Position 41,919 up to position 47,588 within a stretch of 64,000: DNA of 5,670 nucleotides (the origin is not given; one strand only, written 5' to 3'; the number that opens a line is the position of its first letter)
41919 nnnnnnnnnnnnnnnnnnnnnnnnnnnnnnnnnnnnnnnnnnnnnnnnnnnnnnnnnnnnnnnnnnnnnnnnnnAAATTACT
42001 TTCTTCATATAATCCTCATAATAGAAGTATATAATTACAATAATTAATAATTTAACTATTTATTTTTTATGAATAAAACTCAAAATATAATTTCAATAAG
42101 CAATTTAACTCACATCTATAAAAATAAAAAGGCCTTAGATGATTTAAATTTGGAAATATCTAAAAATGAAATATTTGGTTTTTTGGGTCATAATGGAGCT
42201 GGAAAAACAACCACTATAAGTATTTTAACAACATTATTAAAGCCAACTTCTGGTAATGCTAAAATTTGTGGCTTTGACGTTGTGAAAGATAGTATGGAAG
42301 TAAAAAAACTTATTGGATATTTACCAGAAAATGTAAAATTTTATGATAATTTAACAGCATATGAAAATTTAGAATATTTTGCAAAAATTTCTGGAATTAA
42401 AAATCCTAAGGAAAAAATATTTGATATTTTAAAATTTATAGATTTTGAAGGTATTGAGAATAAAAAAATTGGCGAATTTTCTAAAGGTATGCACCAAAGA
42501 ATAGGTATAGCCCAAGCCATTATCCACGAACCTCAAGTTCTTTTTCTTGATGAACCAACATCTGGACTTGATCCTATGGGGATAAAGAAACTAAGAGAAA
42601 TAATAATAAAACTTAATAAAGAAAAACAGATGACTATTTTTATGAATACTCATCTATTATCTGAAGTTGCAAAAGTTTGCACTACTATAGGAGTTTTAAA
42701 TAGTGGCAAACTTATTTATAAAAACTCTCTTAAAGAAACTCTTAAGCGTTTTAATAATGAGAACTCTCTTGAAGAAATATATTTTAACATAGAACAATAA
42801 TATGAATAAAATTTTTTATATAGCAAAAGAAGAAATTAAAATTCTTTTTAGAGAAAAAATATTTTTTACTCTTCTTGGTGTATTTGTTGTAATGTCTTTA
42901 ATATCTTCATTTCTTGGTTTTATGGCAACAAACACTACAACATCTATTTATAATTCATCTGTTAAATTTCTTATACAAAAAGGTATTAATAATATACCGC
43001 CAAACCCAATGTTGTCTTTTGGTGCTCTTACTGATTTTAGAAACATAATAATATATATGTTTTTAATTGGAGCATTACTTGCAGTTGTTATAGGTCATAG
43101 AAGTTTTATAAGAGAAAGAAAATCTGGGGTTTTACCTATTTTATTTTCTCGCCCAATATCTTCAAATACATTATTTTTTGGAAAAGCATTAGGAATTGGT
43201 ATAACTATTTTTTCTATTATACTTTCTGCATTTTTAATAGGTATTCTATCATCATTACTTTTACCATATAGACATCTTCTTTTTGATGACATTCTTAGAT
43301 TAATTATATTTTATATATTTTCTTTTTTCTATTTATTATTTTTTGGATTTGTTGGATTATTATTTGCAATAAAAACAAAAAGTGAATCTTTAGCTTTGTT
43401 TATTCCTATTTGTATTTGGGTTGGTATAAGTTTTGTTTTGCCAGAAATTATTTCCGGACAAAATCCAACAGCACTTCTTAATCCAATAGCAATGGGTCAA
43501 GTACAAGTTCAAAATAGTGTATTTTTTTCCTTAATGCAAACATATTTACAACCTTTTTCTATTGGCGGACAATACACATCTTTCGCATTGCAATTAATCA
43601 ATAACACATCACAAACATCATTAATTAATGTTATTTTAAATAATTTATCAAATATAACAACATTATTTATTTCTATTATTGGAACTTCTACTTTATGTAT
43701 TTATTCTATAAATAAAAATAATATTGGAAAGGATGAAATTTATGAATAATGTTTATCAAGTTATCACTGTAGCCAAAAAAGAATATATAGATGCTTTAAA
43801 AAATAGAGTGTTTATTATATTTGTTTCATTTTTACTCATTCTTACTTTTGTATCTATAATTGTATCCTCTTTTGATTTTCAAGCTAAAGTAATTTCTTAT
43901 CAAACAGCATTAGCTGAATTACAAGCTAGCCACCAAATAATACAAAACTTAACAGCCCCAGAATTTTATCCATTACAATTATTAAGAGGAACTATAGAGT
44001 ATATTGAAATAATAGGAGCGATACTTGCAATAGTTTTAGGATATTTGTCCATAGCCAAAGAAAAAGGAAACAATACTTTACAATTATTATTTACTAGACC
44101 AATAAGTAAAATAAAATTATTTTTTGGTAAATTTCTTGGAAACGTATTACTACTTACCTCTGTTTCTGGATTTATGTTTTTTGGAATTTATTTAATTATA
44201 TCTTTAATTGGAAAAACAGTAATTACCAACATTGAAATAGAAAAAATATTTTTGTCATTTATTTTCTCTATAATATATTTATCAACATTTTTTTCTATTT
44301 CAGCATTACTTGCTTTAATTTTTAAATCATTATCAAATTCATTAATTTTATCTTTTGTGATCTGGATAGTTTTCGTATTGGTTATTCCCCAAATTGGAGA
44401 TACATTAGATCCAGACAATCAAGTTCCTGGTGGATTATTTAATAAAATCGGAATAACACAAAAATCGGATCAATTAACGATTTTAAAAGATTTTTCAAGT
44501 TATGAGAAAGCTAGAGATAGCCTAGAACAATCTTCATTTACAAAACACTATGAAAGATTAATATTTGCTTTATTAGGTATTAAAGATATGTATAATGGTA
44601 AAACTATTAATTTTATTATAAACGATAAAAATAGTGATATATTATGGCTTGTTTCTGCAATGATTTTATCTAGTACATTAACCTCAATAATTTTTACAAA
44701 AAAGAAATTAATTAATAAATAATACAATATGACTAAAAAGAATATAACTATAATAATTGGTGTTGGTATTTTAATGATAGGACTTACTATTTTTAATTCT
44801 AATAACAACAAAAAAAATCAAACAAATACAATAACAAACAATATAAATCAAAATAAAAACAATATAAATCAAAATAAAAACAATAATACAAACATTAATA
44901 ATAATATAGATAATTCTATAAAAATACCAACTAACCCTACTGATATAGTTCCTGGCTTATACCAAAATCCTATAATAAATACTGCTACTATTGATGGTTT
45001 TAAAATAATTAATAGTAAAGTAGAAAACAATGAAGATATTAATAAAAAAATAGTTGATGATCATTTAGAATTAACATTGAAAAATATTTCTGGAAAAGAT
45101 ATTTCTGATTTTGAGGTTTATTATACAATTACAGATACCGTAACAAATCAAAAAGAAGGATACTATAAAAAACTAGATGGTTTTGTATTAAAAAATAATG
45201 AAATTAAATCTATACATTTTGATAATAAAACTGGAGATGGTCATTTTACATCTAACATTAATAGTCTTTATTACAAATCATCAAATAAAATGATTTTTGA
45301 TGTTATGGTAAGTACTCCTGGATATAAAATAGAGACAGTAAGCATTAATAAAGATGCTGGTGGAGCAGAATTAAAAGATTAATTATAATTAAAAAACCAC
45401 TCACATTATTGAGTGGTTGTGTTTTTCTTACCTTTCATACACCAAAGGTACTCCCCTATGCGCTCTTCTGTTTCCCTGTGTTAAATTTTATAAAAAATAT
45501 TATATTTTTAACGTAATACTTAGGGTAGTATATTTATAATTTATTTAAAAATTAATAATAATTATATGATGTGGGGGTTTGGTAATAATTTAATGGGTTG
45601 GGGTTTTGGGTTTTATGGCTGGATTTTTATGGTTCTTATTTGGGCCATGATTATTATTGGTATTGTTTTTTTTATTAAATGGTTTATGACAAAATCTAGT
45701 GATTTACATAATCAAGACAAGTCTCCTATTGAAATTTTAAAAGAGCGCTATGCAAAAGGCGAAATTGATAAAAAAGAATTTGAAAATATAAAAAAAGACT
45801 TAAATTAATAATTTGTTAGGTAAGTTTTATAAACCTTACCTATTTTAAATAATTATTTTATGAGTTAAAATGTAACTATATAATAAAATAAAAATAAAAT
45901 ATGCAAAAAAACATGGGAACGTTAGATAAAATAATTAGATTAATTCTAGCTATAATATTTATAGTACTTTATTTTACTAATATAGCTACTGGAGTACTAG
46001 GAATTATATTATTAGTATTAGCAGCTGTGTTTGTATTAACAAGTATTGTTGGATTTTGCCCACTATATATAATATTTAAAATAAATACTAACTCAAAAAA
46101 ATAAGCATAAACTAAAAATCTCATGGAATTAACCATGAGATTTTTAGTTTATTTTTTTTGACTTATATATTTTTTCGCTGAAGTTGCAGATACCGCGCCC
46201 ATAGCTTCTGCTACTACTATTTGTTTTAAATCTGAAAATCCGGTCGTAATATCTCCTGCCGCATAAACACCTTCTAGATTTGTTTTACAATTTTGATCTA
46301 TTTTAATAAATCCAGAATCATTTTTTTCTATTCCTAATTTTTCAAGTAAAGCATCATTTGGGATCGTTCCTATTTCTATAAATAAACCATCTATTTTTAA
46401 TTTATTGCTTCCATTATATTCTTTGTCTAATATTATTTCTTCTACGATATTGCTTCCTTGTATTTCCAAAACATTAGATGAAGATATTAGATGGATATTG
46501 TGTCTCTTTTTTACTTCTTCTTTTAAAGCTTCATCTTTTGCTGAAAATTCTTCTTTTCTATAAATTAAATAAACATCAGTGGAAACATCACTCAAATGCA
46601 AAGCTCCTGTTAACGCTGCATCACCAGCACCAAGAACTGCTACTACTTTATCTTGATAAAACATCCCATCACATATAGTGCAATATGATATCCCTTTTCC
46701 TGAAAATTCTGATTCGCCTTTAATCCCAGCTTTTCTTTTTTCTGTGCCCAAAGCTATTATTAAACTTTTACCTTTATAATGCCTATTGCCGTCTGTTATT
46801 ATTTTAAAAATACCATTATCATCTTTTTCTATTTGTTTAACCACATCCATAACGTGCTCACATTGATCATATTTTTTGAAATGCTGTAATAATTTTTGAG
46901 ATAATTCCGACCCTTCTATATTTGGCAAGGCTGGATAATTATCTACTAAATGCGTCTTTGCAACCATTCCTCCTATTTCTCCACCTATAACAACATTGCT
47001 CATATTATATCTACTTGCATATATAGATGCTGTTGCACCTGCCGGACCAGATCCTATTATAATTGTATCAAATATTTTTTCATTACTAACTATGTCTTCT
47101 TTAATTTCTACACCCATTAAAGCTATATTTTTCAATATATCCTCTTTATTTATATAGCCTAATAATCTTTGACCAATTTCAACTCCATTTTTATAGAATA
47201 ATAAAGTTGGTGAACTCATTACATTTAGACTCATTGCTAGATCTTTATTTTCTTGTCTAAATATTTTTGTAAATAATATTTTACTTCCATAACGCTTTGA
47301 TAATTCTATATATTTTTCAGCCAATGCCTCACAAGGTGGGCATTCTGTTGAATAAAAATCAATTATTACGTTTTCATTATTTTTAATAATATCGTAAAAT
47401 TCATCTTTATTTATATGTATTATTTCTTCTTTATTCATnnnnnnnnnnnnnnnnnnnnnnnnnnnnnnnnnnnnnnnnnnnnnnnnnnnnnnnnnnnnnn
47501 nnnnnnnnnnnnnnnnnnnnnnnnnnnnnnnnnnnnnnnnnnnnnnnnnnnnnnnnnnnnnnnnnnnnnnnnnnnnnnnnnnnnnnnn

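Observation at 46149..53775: Two perfect-consensus promoters with poly-G/C spacers define a small regulon headed by a CstR-like (Cys-x-Cys, His replaced by Glu) CsoR paralog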

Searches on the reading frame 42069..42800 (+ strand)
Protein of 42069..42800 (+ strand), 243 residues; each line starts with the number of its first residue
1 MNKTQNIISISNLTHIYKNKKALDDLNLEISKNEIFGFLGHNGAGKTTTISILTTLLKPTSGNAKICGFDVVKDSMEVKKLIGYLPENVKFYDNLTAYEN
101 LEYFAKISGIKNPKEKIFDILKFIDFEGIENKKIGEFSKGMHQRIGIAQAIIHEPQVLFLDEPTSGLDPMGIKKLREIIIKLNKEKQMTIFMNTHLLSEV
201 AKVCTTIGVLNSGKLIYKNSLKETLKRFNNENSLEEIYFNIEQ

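Call 53: search_protein_families(library=pfam, proteins=[window:42069-42800:+], max_evalue=0.001)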
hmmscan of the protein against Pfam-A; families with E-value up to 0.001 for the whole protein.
window:42069-42800:+ (243 aa): 2 families
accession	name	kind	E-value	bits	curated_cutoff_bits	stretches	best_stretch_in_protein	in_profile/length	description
PF00005.33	ABC_tran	-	3.9e-30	105.7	25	1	23-165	1-137/137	ABC transporter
PF13304.12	AAA_21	-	1.6e-09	38.7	27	1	91-197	179-300/304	AAA domain, putative AbiEii toxin, Type IV TA system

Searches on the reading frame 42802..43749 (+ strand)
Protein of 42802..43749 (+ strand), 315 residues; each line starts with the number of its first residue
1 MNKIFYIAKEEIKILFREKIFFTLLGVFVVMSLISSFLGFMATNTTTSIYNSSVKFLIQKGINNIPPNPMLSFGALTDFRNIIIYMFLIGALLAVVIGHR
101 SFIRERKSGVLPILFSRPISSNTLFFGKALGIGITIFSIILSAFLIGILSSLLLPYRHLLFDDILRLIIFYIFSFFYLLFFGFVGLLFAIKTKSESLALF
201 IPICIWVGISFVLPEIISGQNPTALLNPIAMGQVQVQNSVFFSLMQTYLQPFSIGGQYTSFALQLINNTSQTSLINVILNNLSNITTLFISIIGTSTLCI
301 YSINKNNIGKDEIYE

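Call 53: search_protein_families(library=pfam, proteins=[window:42802-43749:+], max_evalue=0.001)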
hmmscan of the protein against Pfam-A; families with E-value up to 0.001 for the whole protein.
window:42802-43749:+ (315 aa): 3 families
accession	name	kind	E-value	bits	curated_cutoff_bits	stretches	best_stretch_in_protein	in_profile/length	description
PF12679.13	ABC2_membrane_2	-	2.7e-15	56.8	27.2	1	7-301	3-276/283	ABC-2 family transporter protein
PF12730.13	ABC2_membrane_4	-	4.4e-05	24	27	1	15-201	9-171/179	ABC-2 family transporter protein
PF12698.13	ABC2_membrane_3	-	0.00044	19.9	31.6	1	58-230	139-303/347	ABC-2 family transporter protein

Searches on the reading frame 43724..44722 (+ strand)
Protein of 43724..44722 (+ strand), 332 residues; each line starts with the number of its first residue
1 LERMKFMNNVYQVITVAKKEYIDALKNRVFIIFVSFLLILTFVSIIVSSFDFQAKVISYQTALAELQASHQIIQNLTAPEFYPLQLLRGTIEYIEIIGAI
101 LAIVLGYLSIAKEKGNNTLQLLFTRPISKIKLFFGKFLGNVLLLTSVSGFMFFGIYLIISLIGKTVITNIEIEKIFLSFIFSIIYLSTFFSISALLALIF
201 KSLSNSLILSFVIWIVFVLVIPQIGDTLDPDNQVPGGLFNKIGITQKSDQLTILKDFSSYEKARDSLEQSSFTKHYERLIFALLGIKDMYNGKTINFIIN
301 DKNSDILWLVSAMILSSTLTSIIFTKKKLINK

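Call 53: search_protein_families(library=pfam, proteins=[window:43724-44722:+], max_evalue=0.001)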
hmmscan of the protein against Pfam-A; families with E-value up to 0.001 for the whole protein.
window:43724-44722:+ (332 aa): 4 families
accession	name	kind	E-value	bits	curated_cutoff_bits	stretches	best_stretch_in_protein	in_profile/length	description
PF12679.13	ABC2_membrane_2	-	1.2e-31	110.5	27.2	1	15-329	2-283/283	ABC-2 family transporter protein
PF12698.13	ABC2_membrane_3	-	1.1e-06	28.4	31.6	1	96-221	167-287/347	ABC-2 family transporter protein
PF12730.13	ABC2_membrane_4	-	2.3e-05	24.9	27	1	91-218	54-176/179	ABC-2 family transporter protein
PF13346.12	ABC2_membrane_5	-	0.0003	20.8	25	1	94-226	35-165/205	ABC-2 family transporter protein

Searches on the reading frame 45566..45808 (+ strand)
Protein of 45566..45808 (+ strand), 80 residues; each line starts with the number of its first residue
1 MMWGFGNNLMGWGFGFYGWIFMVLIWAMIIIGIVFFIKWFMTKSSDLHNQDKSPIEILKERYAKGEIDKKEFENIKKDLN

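Call 4: search_protein_families(library=pfam, proteins=[window:45566-45808:+], max_evalue=0.01)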
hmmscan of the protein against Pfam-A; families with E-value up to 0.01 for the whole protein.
window:45566-45808:+ (80 aa): 1 family
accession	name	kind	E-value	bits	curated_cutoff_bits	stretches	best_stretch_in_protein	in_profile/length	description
PF09851.14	SHOCT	-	2.8e-09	36.9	27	1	54-79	2-27/28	Short C-terminal domain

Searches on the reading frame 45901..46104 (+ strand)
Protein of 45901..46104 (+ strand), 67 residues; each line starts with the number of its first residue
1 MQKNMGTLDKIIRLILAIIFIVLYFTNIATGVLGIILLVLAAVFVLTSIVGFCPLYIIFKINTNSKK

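Call 4: search_protein_families(library=pfam, proteins=[window:45901-46104:+], max_evalue=0.01)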
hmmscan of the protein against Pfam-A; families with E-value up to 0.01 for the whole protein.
window:45901-46104:+ (67 aa): 1 family
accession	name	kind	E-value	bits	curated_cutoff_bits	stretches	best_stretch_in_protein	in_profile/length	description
PF11127.14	YgaP-like_TM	-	2.7e-22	79.1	25.3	1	1-66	1-65/66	Inner membrane protein YgaP-like, transmembrane domain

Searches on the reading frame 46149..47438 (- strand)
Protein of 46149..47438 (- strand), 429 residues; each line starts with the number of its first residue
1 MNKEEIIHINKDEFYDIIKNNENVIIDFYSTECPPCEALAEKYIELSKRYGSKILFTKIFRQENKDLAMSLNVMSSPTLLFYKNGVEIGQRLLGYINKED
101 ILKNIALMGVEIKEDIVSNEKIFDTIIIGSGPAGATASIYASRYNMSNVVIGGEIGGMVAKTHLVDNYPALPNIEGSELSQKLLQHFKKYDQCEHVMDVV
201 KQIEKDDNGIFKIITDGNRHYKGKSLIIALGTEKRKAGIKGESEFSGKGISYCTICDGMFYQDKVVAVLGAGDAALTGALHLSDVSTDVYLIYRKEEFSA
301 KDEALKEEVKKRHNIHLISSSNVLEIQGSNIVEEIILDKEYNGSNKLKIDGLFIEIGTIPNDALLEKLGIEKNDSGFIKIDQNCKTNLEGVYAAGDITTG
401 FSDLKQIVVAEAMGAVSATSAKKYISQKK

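Call 4: search_protein_families(library=pfam, proteins=[window:46149-47438:-], max_evalue=0.01)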
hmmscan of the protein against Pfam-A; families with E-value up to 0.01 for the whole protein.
window:46149-47438:- (429 aa): 12 families
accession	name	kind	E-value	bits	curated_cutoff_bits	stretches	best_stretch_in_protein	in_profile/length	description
PF07992.20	Pyr_redox_2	-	4.7e-43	148.1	26.1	1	123-414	1-291/291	Pyridine nucleotide-disulphide oxidoreductase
PF13738.12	Pyr_redox_3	-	1.2e-18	67.8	30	1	199-395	103-305/305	Pyridine nucleotide-disulphide oxidoreductase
PF00085.26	Thioredoxin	-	5.1e-18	65.4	23.5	1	6-105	2-101/103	Thioredoxin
PF13098.12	Thioredoxin_2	-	2.2e-08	34.8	27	1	19-103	3-102/104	Thioredoxin-like domain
PF03486.20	HI0933_like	-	1.9e-07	31.3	50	0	178-232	110-164/244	HI0933-like protein Rossmann domain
PF00070.33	Pyr_redox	-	3.5e-06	27.9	22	1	266-337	2-79/82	Pyridine nucleotide-disulphide oxidoreductase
PF01134.28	GIDA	-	0.00013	21.6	22.1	0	179-244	97-163/391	Glucose inhibited division protein A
PF00890.30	FAD_binding_2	-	0.00023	20.9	20.4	0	124-150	1-27/414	FAD binding domain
PF04756.19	OST3_OST6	-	0.0017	18.3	27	1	4-84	11-104/294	OST3 / OST6 family, transporter family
PF13450.12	NAD_binding_8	-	0.0039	17.9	21.9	0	127-164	1-40/68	NAD(P)-binding Rossmann-like domain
PF02558.23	ApbA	-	0.008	16.3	22.2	0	54-129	71-146/150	Ketopantoate reductase PanE/ApbA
PF13905.12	Thioredoxin_8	-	0.0094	16.7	27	0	24-51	4-31/94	Thioredoxin-like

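Call 11: search_protein_families(library=ncbifam, proteins=[window:46149-47438:-], max_evalue=0.01)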
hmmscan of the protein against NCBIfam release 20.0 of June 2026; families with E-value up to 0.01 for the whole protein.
window:46149-47438:- (429 aa): 67 families (the best 25 are shown)
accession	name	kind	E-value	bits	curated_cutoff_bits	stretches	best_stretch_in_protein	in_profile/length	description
TIGR01292.1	TRX_reduct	equivalog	4e-90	301.7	343.45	1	124-425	2-300/300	thioredoxin-disulfide reductase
TIGR03140.1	AhpF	equivalog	9.9e-72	242.1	502.9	1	65-425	160-512/515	alkyl hydroperoxide reductase subunit F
TIGR03143.1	AhpF_homolog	hypoth_equivalog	1.9e-62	211.6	687.65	1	120-429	2-312/555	putative alkyl hydroperoxide reductase F subunit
NF007614.0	PRK10262.1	equivalog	1.7e-47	162.1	644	1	124-425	8-314/321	thioredoxin-disulfide reductase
TIGR04018.1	Bthiol_YpdA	hypoth_equivalog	1.5e-20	73.2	339.9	1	198-403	91-294/316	YpdA family putative bacillithiol disulfide reductase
NF047697.1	ThioredTrxAClost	equivalog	2.7e-19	69.3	140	1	7-105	2-101/105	thioredoxin TrxA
TIGR02053.1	MerA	equivalog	1.1e-17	64.1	454.45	1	215-421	122-328/465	mercury(II) reductase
TIGR01350.1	lipoamide_DH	equivalog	4.2e-17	62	408.8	1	216-419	124-327/461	dihydrolipoyl dehydrogenase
NF004945.0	PRK06292.2-3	equivalog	7.7e-17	61.3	494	1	216-399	123-306/457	dihydrolipoyl dehydrogenase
NF004776.0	PRK06116.1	equivalog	8.2e-17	61.3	480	1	248-414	149-320/450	glutathione-disulfide reductase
TIGR01068.1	thioredoxin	equivalog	1.6e-16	60.3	96.8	1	10-105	2-97/101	thioredoxin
TIGR03385.1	CoA_CoA_reduc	equivalog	1.1e-14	54.1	578.8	1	126-400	3-285/439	CoA-disulfide reductase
NF003585.0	PRK05249.1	equivalog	4.3e-14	52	465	2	187-401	104-315/464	Si-specific NAD(P)(+) transhydrogenase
NF009409.0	PRK12770.1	subfamily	1.4e-12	47.4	343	1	262-428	172-353/360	putative glutamate synthase subunit beta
TIGR01316.1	gltA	equivalog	2.9e-12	46.1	471.75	1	262-425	271-449/449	NADPH-dependent glutamate synthase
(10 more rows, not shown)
